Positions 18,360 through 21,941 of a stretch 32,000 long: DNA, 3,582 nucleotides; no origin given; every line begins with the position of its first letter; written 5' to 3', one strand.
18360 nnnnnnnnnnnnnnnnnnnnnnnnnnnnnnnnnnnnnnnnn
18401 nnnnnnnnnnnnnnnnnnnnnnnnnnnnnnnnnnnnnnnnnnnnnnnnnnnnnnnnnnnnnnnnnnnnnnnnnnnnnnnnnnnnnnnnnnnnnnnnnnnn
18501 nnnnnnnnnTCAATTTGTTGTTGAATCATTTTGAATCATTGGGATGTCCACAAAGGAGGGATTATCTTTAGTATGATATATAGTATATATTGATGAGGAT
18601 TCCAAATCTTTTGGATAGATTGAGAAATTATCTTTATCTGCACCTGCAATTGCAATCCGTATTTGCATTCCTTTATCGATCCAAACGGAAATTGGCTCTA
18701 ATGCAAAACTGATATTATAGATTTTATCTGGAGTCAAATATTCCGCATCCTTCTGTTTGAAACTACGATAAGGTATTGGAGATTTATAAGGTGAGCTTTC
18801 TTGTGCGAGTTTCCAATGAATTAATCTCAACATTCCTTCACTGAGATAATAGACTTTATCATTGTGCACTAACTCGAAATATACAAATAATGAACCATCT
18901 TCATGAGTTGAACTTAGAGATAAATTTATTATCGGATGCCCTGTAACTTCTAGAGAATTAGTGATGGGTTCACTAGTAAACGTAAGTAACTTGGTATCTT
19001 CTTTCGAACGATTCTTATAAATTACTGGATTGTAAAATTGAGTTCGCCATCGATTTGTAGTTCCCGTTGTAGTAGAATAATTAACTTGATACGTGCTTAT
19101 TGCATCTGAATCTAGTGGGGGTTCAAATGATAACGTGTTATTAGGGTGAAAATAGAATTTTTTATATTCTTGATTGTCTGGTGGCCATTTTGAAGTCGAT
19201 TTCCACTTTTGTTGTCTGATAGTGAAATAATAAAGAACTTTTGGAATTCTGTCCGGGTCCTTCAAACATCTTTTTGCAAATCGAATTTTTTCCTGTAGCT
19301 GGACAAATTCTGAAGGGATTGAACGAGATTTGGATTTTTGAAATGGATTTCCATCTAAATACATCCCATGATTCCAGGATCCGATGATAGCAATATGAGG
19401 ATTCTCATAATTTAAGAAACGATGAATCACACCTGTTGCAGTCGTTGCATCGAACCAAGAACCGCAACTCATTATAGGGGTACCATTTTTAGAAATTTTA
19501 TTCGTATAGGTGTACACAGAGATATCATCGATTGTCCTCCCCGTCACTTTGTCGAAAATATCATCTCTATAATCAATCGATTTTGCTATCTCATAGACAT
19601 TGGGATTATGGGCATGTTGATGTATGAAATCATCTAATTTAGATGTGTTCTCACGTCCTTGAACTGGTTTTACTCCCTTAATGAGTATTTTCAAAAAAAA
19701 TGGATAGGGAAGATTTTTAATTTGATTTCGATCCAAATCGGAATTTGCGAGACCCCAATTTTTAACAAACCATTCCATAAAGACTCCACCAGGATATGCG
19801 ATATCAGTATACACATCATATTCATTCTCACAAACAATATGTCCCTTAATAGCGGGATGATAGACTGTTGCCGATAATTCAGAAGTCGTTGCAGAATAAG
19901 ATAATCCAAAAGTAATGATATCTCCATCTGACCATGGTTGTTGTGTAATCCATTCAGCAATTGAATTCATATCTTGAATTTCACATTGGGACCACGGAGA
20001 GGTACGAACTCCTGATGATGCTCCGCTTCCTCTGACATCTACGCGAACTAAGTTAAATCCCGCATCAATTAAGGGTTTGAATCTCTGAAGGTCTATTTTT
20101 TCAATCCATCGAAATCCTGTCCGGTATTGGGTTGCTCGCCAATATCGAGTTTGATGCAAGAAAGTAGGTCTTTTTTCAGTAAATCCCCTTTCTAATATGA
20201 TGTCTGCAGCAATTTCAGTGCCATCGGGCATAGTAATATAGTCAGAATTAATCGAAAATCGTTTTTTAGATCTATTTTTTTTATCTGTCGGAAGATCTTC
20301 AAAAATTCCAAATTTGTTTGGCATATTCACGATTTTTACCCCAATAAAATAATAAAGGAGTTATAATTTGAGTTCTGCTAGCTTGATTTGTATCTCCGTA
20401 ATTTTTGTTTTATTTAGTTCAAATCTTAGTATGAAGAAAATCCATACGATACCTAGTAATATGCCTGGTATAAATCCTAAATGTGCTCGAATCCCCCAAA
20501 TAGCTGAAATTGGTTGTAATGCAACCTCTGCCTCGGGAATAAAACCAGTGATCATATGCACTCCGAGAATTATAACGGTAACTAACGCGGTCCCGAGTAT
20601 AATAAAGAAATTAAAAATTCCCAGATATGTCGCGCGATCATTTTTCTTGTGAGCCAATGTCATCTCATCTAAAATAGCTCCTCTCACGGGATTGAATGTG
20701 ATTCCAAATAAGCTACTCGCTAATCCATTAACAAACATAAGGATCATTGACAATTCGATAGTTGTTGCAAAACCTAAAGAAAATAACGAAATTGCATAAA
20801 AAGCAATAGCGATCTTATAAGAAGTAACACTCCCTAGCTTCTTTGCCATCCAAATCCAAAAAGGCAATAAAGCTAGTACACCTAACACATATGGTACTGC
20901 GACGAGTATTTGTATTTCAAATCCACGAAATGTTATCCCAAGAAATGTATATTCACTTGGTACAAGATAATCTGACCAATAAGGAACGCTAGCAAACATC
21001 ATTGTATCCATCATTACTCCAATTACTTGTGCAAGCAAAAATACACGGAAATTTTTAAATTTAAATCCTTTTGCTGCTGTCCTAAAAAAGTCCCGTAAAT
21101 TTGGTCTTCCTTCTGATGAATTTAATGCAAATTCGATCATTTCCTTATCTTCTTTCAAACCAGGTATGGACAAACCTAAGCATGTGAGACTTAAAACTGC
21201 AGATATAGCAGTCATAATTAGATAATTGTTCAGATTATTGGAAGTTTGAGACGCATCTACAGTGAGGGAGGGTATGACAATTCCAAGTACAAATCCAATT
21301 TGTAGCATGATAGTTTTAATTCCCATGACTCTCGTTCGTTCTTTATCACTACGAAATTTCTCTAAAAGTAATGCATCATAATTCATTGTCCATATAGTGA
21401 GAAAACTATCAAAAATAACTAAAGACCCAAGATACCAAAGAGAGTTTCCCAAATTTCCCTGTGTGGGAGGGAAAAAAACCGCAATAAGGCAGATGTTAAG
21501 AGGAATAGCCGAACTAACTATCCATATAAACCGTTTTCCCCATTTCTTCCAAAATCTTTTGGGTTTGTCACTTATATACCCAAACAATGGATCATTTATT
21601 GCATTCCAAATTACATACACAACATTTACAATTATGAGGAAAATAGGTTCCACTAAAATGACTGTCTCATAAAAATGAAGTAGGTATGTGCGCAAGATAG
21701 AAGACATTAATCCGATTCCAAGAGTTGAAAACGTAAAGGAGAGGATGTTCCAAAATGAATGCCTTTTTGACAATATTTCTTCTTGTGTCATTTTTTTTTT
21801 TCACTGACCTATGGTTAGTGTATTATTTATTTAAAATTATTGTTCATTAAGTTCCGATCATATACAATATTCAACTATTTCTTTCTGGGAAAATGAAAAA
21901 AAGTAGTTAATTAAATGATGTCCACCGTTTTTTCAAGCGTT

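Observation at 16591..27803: Self-contained TetR-controlled catabolic system: three transcription units, nine genes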

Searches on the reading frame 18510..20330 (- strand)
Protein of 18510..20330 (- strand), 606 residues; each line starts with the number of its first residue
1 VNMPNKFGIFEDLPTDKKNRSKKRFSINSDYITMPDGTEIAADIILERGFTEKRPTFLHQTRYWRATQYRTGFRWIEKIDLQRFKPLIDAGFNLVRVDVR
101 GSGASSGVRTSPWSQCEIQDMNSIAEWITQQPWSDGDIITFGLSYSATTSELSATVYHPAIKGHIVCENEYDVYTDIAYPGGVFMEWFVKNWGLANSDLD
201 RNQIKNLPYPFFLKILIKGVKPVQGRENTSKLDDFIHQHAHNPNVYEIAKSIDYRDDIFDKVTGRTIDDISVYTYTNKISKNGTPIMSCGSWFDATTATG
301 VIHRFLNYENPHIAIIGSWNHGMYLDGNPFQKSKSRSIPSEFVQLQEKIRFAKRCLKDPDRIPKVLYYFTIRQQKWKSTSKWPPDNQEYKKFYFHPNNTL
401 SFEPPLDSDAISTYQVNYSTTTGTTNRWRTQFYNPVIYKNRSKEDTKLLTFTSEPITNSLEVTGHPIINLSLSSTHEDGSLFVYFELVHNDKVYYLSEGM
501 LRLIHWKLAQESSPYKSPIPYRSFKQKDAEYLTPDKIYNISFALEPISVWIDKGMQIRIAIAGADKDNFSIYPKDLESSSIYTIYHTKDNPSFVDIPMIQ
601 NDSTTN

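Call 3: search_protein_families(library=pfam, proteins=[window:18510-20330:-], max_evalue=0.01)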
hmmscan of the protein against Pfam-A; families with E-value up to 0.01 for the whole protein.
window:18510-20330:- (606 aa): 3 families
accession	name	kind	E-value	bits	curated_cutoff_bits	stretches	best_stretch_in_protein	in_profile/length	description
PF02129.25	Peptidase_S15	-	2.9e-31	109.6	23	1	36-322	1-261/262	X-Pro dipeptidyl-peptidase (S15 family)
PF08530.16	PepX_C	-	2.3e-27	96.8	22.5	1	361-592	5-214/217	X-Pro dipeptidyl-peptidase C-terminal non-catalytic domain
PF12146.15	Hydrolase_4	-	0.0063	16.3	27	1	86-167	26-107/239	Serine aminopeptidase, S33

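Call 7: search_protein_families(library=ncbifam, proteins=[window:18510-20330:-], max_evalue=0.001)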
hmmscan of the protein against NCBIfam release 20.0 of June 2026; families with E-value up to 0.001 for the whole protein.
window:18510-20330:- (606 aa): 4 families
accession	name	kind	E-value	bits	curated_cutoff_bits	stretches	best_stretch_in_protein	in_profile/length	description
TIGR00976.1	CocE_NonD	subfamily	5.5e-79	266.7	66.3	1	33-601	2-550/550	CocE/NonD family hydrolase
NF003781.0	PRK05371.1-2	equivalog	1.2e-07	30.5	881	1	361-484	557-678/805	Xaa-Pro dipeptidyl-peptidase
NF047920.1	lactonase_UilS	equivalog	6.4e-06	26.1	400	1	72-163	32-124/285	UilS family quorum-quenching N-acyl-homoserine lactonase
NF003780.0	PRK05371.1-1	subfamily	7.4e-06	24.7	642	1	373-573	390-563/594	Xaa-Pro dipeptidyl-peptidase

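Call 22: search_solved_structures(query=window:18510-20330:-, max_evalue=0.00001)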
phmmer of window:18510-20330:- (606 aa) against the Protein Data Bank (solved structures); distinct sequences matched with E-value up to 0.00001: 15.
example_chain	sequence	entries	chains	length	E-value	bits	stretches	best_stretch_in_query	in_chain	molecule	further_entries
3ib3_A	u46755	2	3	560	1.8e-13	52.9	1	92-192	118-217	CocE/NonD family hydrolase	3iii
4p08_A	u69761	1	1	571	2.2e-08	36.2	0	83-183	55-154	Cocaine esterase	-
3i2g_A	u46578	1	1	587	2.3e-08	36.1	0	83-184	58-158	Cocaine esterase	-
1ju3_A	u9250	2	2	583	2.3e-08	36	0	83-184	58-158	cocaine esterase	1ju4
3i2j_A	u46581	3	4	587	2.4e-08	36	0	83-184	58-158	Cocaine esterase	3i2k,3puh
3i2f_A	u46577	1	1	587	2.5e-08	36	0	83-183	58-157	Cocaine esterase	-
3i2i_A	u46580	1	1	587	2.5e-08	36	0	83-183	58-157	Cocaine esterase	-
3i2h_A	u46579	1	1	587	2.5e-08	35.9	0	83-183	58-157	Cocaine esterase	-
3ida_A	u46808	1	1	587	2.6e-08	35.9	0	83-183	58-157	Cocaine esterase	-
3pui_A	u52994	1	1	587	3.2e-08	35.6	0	86-184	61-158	Cocaine esterase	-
1l7r_A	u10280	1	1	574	3.3e-08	35.6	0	86-184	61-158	cocaine esterase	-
1l7q_A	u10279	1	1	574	5.7e-08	34.8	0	83-184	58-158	cocaine esterase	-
9k48_A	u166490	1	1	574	8.1e-08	34.3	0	33-183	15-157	Cocaine esterase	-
7f65_A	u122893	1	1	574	1.7e-07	33.2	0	278-502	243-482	Cocaine esterase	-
4pf1_A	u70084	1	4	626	2.3e-06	29.5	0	314-483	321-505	Peptidase S15/CocE/NonD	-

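Call 61: find_homologous_proteins(query=window:18510-20330:-, max_evalue=1e-80)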
Query window:18510-20330:- (606 aa): 1055 proteins with E <= 1e-80 among 6967 candidates; the best 120 are listed. Only proteins of 333 to 1061 residues were searched: fused or split forms outside these lengths cannot appear, so this answer is no evidence that the protein stands alone or is whole; lengths 'longer' or 'shorter' looks for them.
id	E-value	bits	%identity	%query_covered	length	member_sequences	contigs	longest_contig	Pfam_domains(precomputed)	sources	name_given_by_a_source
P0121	0.0e+0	1417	100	100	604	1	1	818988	PF02129.25,PF08530.17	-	-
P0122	3.2e-156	539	45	95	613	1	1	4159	PF02129.25,PF08530.17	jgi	-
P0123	1.1e-154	534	43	99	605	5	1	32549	PF02129.25,PF08530.17,PF12146.16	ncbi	ncbi:MAG: CocE/NonD family hydrolase [Promethearchaeota archaeon]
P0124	5.3e-154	532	46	95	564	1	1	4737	PF02129.25,PF08530.17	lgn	-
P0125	2.5e-153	530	44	96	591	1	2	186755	PF02129.25,PF08530.17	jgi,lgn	jgi:hypothetical protein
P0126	5.6e-153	529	45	94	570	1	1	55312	PF02129.25,PF08530.17,PF12146.16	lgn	-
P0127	8.7e-152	525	44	95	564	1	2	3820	PF02129.25,PF08530.17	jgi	jgi:putative CocE/NonD family hydrolase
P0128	2.5e-151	523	43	95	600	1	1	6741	PF02129.25,PF08530.17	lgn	-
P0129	1.3e-149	518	45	95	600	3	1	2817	PF02129.25,PF08530.17,PF12146.16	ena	-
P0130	5.3e-149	516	45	95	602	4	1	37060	PF02129.25,PF08530.17,PF12146.16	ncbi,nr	ncbi:MAG: CocE/NonD family hydrolase [Promethearchaeota archaeon]|nr:MAG: CocE/NonD family hydrolase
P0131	5.5e-149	516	43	97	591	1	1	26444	PF02129.25,PF08530.17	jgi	-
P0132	1.4e-148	514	44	95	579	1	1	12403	PF02129.25,PF08530.17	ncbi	-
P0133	2.7e-148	513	43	97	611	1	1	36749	PF02129.25,PF08530.17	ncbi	-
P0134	3.0e-148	513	45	95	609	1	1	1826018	PF02129.25,PF08530.17,PF12146.16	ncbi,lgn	-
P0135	1.4e-146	508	43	96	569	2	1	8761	PF02129.25,PF08530.17,PF00561.27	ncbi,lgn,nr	ncbi:MAG: CocE/NonD family hydrolase [Promethearchaeota archaeon]|nr:MAG: CocE/NonD family hydrolase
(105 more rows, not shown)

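Call 62: find_encoding_contigs(protein=P0123, flank=10000, max_places=1)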
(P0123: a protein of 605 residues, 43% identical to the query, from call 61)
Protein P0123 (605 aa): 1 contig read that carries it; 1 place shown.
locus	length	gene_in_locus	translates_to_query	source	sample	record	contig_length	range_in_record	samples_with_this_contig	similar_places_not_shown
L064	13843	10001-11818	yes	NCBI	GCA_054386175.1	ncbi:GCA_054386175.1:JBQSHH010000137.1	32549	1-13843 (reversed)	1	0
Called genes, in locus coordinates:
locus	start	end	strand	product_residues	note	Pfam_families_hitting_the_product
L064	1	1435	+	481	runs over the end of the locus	PF07690:MFS_1, PF13347:MFS_2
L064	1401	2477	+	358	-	PF03417:AAT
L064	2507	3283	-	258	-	PF00561:Abhydrolase_1, PF02230:Abhydrolase_2 (faint), PF12146:Hydrolase_4, PF01738:DLH (faint), PF12697:Abhydrolase_6, PF00326:Peptidase_S9 (faint), PF08840:BAAT_C (weak)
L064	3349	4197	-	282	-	PF08279:HTH_11 (faint), PF01022:HTH_5, PF01047:MarR (weak), PF13412:HTH_24 (weak)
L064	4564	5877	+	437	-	PF07690:MFS_1, PF13347:MFS_2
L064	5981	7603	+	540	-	PF00501:AMP-binding, PF13193:AMP-binding_C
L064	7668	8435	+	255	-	PF00378:ECH_1, PF16113:ECH_2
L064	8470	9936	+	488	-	PF00144:Beta-lactamase, PF13969:Pab87_oct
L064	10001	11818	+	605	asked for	PF02129:Peptidase_S15, PF12146:Hydrolase_4 (weak), PF08530:PepX_C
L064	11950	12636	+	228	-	-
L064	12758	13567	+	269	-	PF00753:Lactamase_B, PF23023:Anti-Pycsar_Apyc1 (weak)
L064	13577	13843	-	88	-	?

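Call 63: find_encoding_contigs(protein=P0128, flank=10000, max_places=1)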
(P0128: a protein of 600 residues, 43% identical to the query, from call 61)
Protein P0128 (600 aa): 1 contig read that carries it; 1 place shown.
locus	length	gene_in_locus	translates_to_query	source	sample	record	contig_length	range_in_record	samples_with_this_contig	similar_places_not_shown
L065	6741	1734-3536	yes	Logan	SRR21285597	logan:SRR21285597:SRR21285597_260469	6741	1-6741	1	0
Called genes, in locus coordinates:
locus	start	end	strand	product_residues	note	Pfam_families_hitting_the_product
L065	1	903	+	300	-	?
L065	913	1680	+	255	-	PF00378:ECH_1, PF16113:ECH_2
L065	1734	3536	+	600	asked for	PF02129:Peptidase_S15, PF08530:PepX_C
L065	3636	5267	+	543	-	PF00501:AMP-binding, PF13193:AMP-binding_C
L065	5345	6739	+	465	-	?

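Call 64: find_encoding_contigs(protein=P0135, flank=10000, max_places=1)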
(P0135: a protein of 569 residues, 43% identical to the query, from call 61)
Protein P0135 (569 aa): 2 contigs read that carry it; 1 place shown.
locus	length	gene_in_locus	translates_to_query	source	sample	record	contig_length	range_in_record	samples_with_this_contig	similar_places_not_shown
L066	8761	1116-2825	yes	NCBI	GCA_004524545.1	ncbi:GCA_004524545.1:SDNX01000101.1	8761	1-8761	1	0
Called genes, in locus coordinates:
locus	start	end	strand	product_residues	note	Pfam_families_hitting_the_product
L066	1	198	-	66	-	?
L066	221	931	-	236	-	-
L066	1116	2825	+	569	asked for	PF02129:Peptidase_S15, PF00561:Abhydrolase_1, PF08530:PepX_C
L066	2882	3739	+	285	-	-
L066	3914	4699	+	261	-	-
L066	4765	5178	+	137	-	-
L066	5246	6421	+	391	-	PF00483:NTP_transferase, PF12804:NTP_transf_3, PF25084:LbH_EIF2B, PF24894:Hexapep_GlmU (weak), PF25087:GMPPB_C, PF00132:Hexapep (weak), PF24894:Hexapep_GlmU (weak), PF00132:Hexapep (weak)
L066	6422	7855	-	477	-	PF02878:PGM_PMM_I, PF02879:PGM_PMM_II, PF02880:PGM_PMM_III (faint)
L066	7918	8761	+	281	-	PF03065:Glyco_hydro_57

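Call 81: find_encoding_contigs(protein=P0134, flank=10000, max_places=1)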
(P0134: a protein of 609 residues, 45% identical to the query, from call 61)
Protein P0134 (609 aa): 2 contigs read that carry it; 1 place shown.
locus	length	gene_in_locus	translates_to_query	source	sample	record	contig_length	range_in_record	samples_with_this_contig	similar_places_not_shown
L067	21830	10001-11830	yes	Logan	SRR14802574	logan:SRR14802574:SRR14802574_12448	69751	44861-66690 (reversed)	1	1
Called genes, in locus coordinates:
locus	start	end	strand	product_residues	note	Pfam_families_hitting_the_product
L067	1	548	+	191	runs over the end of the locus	PF03358:FMN_red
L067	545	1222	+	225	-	-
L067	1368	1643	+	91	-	-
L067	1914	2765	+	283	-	PF02585:PIG-L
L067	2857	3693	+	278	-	PF03096:Ndr, PF00561:Abhydrolase_1, PF12146:Hydrolase_4, PF12697:Abhydrolase_6, PF08386:Abhydrolase_4 (weak)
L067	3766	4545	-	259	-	-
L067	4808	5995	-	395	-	PF04165:DUF401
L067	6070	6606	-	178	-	-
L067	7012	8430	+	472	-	PF07690:MFS_1, PF13347:MFS_2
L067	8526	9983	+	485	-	PF00144:Beta-lactamase, PF13969:Pab87_oct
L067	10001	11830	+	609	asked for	PF02129:Peptidase_S15, PF12146:Hydrolase_4, PF08530:PepX_C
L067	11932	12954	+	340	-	PF00561:Abhydrolase_1, PF12146:Hydrolase_4, PF12697:Abhydrolase_6, PF00326:Peptidase_S9 (faint)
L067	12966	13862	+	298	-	PF12697:Abhydrolase_6 (weak), PF00561:Abhydrolase_1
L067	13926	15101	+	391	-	PF16983:MFS_MOT1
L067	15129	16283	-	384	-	PF00724:Oxidored_FMN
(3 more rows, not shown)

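Call 84: search_protein_families(library=pfam, proteins=[L064:11950-12636:+, L065:5345-6739:+, L066:2882-3739:+, L066:3914-4699:+], max_evalue=0.0001)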
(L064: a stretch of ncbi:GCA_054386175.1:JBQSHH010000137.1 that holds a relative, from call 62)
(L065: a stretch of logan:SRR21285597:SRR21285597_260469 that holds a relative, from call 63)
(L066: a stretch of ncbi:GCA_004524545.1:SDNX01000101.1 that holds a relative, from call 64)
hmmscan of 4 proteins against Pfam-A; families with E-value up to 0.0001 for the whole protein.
L064:11950-12636:+ (228 aa): 0 families

L065:5345-6739:+ (465 aa): 1 family
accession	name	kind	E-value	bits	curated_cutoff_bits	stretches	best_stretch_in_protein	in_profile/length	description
PF00291.31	PALP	-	4.7e-12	46.3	35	1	102-335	31-261/295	Pyridoxal-phosphate dependent enzyme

L066:2882-3739:+ (285 aa): 0 families

L066:3914-4699:+ (261 aa): 0 families

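Call 85: search_protein_families(library=ncbifam, proteins=[L064:8470-9936:+, L065:5345-6739:+], max_evalue=1e-10)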
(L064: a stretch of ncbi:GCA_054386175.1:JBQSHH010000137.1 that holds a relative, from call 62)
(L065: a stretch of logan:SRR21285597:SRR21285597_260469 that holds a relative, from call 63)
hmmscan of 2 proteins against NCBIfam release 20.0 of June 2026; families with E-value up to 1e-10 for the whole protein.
L064:8470-9936:+ (488 aa): 30 families (the best 25 are shown)
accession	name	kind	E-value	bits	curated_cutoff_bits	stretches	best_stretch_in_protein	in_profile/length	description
NF007943.0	PRK10662.1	equivalog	4.1e-25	88.2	266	1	16-354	35-353/380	D-alanyl-D-alanine-carboxypeptidase/endopeptidase AmpH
NF012173.1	CMY2-MIR-ACT-EC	exception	9.5e-25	87.2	680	1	14-279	28-266/380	CMY2/MIR/ACT/EC family class C beta-lactamase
NF000191.1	CMY2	exception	1.2e-24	86.8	800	1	14-278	28-265/381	CMY-2 family class C beta-lactamase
NF033085.1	bla_class_C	equivalog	3.2e-24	85.4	415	1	16-215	6-188/356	class C beta-lactamase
NF002968.0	PRK03642.1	equivalog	9.3e-22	77.4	385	1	28-212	52-242/432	penicillin binding protein PBP4B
NF038366.1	blaSFDC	exception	1.8e-21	76.7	840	1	14-272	28-259/382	SFDC family class C beta-lactamase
NF052559.1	MthAcHydAcmB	equivalog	1.8e-20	73.1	550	1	24-301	17-300/391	methyl acetate hydrolase AcmB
NF000385.4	blaACT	exception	2.4e-20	72.9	810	1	15-274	29-261/380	ACT family cephalosporin-hydrolyzing class C beta-lactamase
NF053709.1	blaAKO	exception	2.1e-19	69.7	875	1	16-219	30-216/381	AKO family class C beta-lactamase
NF038089.1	blaYRC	exception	2.3e-19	69.6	870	1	16-271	30-258/381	YRC family class C beta-lactamase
NF040478.1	blaLAQ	exception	4.7e-19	68.6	850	1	13-212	26-208/380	LAQ family class C beta-lactamase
NF038238.1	blaBUT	exception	7.2e-19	68.1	850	1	18-219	34-218/383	BUT family class C beta-lactamase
NF000185.2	BlaEC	exception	1.7e-18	66.7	850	1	11-269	21-252/377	BlaEC family class C beta-lactamase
NF041662.1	ampC_Kaer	exception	1.7e-18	66.6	825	1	16-215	30-212/381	AmpC-Kaer family extended-spectrum class C beta-lactamase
NF000187.3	BlaMIR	exception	2.4e-17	63.1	882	1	15-269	29-256/381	MIR family cephalosporin-hydrolyzing class C beta-lactamase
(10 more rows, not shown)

L065:5345-6739:+ (465 aa): 4 families
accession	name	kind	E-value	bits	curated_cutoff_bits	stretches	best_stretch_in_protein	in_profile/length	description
TIGR01139.1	cysK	equivalog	7.5e-26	91.1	350.95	1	94-393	22-293/298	cysteine synthase A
TIGR01136.1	cysKM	subfamily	7.3e-24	84.6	344.15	1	92-393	20-294/299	cysteine synthase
NF007989.0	PRK10717.1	equivalog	3e-18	66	387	1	104-398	40-318/334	cysteine synthase A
TIGR01137.1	cysta_beta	equivalog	8.5e-18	64.3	510.25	1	90-397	23-310/457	cystathionine beta-synthase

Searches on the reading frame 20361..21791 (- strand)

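Call 3: search_protein_families(library=pfam, proteins=[window:20361-21791:-], max_evalue=0.01)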
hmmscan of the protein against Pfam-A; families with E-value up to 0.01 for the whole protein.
window:20361-21791:- (476 aa): 2 families
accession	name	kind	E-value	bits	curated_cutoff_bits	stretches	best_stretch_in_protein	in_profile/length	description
PF13347.12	MFS_2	-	6.1e-50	170.4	27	1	19-461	2-427/427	MFS/sugar transport protein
PF07690.21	MFS_1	-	5.7e-15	55.5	33.4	3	148-403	115-345/347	Major Facilitator Superfamily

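Call 7: search_protein_families(library=ncbifam, proteins=[window:20361-21791:-], max_evalue=0.001)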
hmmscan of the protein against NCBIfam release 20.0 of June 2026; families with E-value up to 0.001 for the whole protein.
window:20361-21791:- (476 aa): 2 families
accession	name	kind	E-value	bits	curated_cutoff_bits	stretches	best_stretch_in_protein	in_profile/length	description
TIGR00792.1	gph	subfamily_domain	9.7e-22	77.2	231.35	1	17-472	2-435/437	glycoside-pentoside-hexuronide (GPH):cation symporter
NF007749.0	PRK10429.1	equivalog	2.4e-08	33.3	456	1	15-472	7-448/473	melibiose:sodium transporter MelB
